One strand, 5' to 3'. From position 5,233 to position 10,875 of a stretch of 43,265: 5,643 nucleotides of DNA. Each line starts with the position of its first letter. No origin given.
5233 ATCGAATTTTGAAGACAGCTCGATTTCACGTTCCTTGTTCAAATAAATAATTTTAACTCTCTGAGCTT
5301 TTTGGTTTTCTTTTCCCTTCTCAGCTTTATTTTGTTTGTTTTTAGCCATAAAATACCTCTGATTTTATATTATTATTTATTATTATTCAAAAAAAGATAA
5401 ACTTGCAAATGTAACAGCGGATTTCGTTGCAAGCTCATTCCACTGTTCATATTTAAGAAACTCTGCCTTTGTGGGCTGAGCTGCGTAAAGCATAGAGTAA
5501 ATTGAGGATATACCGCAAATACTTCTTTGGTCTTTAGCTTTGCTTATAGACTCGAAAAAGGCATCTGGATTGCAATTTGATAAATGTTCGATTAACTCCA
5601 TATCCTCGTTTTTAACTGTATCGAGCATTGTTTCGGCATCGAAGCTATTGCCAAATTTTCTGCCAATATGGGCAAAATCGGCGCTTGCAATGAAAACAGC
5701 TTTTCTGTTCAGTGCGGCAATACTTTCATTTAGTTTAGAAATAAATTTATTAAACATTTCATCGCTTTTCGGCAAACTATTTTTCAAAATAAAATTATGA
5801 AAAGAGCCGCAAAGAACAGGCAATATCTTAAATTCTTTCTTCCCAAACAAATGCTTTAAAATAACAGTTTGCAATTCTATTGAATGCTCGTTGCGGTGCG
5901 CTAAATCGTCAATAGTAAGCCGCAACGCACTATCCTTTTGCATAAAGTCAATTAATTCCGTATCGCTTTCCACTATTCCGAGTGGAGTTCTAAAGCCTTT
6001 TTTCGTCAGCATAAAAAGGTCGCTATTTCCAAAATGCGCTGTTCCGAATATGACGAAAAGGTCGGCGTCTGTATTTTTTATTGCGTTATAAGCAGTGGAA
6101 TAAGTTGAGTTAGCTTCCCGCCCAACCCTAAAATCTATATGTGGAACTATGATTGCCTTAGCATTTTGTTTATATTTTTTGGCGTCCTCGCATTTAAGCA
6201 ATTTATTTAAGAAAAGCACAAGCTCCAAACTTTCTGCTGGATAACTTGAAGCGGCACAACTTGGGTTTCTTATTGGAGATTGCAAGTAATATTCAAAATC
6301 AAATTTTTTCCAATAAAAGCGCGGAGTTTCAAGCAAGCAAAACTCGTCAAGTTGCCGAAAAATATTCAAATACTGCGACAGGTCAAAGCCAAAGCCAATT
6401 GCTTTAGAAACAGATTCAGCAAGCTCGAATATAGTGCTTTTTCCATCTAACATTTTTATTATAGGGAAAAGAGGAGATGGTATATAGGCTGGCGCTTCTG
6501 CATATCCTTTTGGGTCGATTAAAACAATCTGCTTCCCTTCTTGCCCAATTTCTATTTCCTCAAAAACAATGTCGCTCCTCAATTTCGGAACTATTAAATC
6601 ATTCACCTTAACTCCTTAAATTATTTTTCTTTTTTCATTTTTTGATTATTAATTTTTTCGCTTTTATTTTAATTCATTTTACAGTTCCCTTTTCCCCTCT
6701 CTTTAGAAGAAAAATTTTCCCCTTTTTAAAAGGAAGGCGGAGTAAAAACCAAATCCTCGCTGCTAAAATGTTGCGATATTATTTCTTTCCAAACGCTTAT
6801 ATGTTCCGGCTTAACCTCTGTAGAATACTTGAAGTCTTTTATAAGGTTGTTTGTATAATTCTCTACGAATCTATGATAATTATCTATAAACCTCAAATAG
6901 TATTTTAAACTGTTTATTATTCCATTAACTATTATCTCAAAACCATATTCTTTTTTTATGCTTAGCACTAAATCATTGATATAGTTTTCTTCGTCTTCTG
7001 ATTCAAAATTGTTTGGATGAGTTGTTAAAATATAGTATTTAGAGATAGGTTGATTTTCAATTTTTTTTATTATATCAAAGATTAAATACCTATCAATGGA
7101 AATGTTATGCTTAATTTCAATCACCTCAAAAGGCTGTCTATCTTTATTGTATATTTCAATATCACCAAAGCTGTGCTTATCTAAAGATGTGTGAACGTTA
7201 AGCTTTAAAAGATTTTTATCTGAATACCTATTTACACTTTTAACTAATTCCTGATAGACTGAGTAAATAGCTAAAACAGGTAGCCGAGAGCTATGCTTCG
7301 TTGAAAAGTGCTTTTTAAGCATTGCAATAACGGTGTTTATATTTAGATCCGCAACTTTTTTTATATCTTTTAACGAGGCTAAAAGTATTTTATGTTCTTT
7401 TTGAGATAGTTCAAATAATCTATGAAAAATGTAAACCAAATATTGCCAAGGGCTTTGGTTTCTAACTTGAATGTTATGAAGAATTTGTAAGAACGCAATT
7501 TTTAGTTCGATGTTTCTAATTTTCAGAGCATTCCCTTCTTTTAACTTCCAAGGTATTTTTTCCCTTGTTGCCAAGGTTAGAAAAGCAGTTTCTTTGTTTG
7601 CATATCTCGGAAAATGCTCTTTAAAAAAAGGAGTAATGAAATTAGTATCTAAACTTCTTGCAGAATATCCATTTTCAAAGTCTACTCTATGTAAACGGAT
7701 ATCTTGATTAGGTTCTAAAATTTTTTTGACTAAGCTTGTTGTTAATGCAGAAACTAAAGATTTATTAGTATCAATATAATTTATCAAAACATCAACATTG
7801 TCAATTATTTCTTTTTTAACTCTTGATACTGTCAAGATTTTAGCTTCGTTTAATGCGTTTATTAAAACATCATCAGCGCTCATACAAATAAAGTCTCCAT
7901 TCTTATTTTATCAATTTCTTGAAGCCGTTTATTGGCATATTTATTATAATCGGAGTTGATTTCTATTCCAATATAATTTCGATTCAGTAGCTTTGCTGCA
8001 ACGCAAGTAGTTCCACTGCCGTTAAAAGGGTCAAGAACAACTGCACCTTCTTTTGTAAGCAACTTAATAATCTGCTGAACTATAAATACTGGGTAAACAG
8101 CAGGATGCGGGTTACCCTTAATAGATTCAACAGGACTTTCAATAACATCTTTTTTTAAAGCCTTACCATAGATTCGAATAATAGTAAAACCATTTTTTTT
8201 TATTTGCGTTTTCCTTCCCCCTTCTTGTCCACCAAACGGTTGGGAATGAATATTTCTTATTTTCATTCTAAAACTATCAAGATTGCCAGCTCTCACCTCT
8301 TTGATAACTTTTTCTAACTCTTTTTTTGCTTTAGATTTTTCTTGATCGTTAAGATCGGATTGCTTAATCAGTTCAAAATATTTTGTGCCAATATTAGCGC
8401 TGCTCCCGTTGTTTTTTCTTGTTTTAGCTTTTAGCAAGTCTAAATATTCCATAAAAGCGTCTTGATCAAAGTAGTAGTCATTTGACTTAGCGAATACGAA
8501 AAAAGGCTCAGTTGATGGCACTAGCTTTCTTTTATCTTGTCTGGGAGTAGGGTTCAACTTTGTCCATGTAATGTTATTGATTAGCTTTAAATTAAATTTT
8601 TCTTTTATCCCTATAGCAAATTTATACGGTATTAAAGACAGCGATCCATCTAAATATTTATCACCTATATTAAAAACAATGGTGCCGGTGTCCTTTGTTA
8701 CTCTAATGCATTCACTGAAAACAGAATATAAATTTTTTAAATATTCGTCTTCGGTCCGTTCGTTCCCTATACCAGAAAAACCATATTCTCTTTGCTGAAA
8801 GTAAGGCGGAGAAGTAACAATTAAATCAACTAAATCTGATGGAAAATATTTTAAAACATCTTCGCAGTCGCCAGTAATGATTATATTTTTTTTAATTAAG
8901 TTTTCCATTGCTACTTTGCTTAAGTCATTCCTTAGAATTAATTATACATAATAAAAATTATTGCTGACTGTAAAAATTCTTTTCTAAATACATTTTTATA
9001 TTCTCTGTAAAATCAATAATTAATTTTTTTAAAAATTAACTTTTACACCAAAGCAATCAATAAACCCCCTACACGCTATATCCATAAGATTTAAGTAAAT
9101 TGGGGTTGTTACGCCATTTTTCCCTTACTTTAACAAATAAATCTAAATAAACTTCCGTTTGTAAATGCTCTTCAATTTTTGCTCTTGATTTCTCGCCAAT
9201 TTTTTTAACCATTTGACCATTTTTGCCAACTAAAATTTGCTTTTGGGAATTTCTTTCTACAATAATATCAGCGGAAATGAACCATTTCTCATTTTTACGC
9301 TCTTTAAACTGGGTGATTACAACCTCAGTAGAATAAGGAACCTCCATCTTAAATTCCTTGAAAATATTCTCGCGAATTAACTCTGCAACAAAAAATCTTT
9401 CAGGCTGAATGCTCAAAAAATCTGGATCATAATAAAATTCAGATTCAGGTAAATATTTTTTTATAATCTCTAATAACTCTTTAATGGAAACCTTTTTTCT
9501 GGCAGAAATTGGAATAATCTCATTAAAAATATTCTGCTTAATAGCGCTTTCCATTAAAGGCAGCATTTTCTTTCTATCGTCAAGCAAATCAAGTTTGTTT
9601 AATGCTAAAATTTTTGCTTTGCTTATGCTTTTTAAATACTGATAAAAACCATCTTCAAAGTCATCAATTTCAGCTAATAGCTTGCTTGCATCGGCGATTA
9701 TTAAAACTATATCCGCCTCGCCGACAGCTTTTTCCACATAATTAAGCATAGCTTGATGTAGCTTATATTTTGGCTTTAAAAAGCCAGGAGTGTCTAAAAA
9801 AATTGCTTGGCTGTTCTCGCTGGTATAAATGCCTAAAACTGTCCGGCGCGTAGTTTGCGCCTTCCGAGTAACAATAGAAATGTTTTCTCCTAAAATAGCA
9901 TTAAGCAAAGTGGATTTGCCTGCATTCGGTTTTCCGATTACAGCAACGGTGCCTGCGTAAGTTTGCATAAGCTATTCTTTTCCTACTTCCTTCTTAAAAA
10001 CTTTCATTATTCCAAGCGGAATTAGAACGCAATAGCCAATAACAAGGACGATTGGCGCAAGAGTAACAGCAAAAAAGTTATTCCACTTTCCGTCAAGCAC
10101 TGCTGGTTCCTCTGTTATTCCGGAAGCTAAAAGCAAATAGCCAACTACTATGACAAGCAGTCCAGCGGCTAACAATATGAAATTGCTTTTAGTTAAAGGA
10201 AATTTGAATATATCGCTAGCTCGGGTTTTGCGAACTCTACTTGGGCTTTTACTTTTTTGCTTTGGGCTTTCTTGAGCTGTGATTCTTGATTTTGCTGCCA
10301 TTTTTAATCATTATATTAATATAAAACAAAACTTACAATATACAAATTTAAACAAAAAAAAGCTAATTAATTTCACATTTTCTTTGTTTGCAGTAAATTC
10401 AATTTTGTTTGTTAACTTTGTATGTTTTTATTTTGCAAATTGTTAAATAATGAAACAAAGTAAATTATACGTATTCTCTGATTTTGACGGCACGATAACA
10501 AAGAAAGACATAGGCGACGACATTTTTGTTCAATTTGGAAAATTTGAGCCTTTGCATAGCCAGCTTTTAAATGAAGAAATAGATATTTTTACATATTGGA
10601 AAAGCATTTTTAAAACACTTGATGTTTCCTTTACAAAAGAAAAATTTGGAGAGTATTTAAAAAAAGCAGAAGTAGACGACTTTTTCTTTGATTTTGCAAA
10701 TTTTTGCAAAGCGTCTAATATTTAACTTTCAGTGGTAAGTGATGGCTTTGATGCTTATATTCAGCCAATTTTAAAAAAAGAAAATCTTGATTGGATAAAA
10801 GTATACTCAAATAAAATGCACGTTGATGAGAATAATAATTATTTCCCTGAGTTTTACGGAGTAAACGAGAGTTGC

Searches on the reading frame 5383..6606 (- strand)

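Call 85: search_protein_families(library=pfam, proteins=[window:5383-6606:-], max_evalue=0.00001)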
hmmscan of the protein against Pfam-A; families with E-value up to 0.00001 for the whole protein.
window:5383-6606:- (407 aa): 1 family
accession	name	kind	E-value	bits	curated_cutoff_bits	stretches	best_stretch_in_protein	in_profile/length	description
PF01875.22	Memo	-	4.8e-45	154.3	27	1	115-403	2-268/269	Memo-like protein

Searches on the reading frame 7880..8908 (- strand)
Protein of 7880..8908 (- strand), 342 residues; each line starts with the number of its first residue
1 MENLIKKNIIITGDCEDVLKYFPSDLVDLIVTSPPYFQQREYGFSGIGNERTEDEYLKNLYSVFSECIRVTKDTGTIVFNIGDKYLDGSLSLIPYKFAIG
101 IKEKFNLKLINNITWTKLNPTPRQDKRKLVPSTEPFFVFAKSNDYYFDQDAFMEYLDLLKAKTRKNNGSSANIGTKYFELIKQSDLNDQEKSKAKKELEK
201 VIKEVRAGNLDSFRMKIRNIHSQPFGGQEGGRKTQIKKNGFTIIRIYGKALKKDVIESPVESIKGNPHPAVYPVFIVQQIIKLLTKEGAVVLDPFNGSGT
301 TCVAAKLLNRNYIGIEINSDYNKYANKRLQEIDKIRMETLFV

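Call 85: search_protein_families(library=pfam, proteins=[window:7880-8908:-], max_evalue=0.00001)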
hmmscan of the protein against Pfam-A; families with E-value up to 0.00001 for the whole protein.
window:7880-8908:- (342 aa): 1 family
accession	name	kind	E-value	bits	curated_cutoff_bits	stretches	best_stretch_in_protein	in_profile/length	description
PF01555.25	N6_N4_Mtase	-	8e-54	183.3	26.7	1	27-327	1-221/221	DNA methylase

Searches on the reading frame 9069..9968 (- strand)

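Call 108: search_protein_families(library=pfam, proteins=[window:9069-9968:-], max_evalue=0.01)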
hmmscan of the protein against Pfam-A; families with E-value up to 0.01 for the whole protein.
window:9069-9968:- (299 aa): 12 families
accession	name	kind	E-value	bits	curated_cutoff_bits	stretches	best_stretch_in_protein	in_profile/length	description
PF01926.29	MMR_HSR1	-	5.8e-23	81.6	21.9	1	7-125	1-113/113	50S ribosome-binding GTPase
PF07650.23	KH_2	-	3.9e-17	62.3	22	1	209-286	1-78/78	KH domain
PF02421.24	FeoB_N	-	1.9e-12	47.4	27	1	7-167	2-154/156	Ferrous iron transport protein B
PF00350.29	Dynamin_N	-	7.1e-12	46.1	27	2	8-45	1-38/168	Dynamin family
PF00009.33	GTP_EFTU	-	3.3e-09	37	26.5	1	8-174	6-187/188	Elongation factor Tu GTP binding domain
PF03193.22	RsgA_GTPase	-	3.1e-07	30.8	30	1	7-66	108-171/174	RsgA GTPase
PF10662.15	PduV-EutP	-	4.5e-07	30.2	21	1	8-170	4-142/143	Ethanolamine utilisation - propanediol utilisation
PF02492.25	cobW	-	1.1e-05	25.5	20.7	1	49-142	79-168/180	CobW/HypB/UreG, nucleotide-binding domain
PF04548.22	AIG1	-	0.0001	22.2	27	1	7-94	2-93/212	AIG1 family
PF13401.12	AAA_22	-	0.0029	18.3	27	0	4-117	4-109/130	AAA domain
PF16897.10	MMR_HSR1_Xtn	-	0.0037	17.7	35.2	1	100-173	41-104/106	C-terminal region of MMR_HSR1 domain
PF00005.33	ABC_tran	-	0.0074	17.3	25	0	7-29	13-35/137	ABC transporter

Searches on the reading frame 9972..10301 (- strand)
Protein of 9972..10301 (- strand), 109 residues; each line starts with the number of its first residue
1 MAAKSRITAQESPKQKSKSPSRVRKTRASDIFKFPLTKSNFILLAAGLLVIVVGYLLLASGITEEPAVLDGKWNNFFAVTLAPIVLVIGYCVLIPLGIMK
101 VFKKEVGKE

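Call 108: search_protein_families(library=pfam, proteins=[window:9972-10301:-], max_evalue=0.01)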
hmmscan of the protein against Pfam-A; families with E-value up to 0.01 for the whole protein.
window:9972-10301:- (109 aa): 3 families
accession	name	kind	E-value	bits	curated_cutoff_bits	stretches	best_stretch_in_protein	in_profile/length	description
PF11297.13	DUF3098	-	1.8e-12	47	25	1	36-100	2-65/67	Protein of unknown function (DUF3098)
PF05915.17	TMEM_230_134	-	0.00041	20.9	26.8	1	12-95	20-93/119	Transmembrane proteins 230/134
PF06781.17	CrgA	-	0.0078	16.8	24.8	0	4-81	5-77/89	Cell division protein CrgA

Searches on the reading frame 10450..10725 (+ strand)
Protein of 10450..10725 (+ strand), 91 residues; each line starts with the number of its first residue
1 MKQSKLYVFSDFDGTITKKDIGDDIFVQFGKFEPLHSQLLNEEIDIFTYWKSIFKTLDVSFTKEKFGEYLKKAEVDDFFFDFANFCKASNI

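Call 108: search_protein_families(library=pfam, proteins=[window:10450-10725:+], max_evalue=0.01)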
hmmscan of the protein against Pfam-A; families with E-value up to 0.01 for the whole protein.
window:10450-10725:+ (91 aa): 1 family
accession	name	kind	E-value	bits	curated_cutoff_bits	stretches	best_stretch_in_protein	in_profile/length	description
PF12710.13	HAD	-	0.00062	20.7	27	1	8-86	1-77/189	haloacid dehalogenase-like hydrolase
